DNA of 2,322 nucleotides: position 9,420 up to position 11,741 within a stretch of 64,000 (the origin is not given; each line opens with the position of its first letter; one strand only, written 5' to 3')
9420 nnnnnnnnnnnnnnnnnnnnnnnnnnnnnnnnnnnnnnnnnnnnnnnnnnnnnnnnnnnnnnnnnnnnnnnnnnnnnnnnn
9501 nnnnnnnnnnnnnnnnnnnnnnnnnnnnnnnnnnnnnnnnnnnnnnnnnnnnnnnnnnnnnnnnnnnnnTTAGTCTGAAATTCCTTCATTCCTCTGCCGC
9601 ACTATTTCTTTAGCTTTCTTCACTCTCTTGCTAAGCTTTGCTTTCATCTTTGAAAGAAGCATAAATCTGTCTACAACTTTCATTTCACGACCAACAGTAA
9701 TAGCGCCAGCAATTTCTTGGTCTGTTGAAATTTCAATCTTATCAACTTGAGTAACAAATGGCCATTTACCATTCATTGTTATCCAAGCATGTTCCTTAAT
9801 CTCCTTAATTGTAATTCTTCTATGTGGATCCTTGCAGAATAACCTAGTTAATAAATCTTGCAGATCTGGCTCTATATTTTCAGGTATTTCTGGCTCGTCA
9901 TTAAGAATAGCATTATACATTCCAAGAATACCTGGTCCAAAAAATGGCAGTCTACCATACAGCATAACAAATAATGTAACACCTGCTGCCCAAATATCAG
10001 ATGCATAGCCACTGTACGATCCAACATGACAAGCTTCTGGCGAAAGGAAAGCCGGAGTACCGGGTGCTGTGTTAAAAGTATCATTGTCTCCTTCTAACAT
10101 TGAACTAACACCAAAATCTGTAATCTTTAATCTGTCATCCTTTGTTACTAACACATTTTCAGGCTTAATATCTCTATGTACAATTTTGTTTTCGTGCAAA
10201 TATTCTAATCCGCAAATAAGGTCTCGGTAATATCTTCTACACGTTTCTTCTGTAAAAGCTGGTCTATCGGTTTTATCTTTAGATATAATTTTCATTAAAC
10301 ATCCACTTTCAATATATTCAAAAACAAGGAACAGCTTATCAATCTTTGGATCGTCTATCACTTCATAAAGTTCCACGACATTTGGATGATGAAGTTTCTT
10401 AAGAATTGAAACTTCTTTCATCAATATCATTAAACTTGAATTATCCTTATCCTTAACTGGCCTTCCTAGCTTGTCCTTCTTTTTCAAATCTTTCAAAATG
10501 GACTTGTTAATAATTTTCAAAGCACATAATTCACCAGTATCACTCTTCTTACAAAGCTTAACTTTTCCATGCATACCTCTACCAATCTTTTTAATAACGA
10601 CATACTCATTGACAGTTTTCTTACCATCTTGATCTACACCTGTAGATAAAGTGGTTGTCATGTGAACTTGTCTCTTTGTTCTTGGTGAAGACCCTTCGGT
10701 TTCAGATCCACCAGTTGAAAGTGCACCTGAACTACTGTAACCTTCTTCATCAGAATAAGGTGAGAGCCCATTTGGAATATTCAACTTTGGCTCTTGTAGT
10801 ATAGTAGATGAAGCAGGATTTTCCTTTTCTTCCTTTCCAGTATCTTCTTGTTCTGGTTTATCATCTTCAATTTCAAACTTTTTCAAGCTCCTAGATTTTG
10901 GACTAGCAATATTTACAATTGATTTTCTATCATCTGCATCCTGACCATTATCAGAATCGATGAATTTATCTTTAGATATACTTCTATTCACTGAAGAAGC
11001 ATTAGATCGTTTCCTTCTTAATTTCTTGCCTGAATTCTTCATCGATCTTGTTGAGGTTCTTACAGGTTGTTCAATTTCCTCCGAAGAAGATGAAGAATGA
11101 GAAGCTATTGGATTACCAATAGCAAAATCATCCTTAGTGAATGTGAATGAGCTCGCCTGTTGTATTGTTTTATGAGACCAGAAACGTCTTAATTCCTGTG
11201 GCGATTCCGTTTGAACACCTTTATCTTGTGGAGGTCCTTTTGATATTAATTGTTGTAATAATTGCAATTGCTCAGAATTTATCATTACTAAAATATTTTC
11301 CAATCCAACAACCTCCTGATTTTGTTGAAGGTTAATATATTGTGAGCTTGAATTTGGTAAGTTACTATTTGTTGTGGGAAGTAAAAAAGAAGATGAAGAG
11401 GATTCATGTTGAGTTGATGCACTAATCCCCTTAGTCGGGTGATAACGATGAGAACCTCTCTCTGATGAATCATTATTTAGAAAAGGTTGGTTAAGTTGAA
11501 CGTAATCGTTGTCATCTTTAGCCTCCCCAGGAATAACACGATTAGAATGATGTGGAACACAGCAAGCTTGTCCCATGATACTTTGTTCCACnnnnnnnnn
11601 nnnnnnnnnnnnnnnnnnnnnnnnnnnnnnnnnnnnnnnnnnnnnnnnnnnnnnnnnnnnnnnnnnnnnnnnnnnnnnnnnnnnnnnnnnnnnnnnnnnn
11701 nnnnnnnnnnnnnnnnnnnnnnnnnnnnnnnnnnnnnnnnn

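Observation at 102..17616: Giant unknown protein next to a hydin/CFAP221-like ASH protein, with ciliary genes dispersed elsewhere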

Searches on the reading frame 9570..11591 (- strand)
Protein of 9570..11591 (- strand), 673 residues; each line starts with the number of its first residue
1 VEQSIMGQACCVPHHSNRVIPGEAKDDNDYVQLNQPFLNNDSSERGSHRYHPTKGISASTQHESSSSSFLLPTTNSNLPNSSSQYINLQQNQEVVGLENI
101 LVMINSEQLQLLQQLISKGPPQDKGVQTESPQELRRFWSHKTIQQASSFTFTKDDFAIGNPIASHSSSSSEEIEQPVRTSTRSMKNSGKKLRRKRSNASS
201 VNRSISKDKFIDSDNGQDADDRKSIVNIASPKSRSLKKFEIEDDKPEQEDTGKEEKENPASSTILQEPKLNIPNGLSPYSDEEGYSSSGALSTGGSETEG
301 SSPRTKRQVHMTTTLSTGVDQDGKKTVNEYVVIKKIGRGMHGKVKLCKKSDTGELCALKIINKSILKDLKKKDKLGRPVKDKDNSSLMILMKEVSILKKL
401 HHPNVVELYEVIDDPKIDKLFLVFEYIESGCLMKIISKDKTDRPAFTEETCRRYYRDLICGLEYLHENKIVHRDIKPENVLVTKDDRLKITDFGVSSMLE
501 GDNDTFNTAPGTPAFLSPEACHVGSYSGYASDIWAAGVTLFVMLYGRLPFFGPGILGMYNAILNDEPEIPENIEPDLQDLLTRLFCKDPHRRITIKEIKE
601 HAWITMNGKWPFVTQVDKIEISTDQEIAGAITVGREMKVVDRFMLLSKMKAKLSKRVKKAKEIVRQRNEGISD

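Call 6: search_protein_families(library=pfam, proteins=[window:9570-11591:-], max_evalue=0.01)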
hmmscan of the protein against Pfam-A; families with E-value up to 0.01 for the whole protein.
window:9570-11591:- (673 aa): 6 families
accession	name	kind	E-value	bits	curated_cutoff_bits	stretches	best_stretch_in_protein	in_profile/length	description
PF00069.31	Pkinase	-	1.2e-63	215.5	31.7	1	330-604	1-263/263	Protein kinase domain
PF07714.23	PK_Tyr_Ser-Thr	-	2.6e-37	129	23.1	1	333-600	4-256/258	Protein tyrosine and serine/threonine kinase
PF03109.22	ABC1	-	0.0009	18.9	22.9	1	418-500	141-218/244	ABC1 atypical kinase-like domain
PF14531.12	Kinase-like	-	0.0012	18.7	25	1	459-581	155-282/289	Kinase-like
PF17667.7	Pkinase_fungal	-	0.0018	17.5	24.1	1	456-517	293-361/387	Fungal protein kinase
PF01163.29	RIO1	-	0.0024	18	22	1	381-494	46-149/187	RIO domain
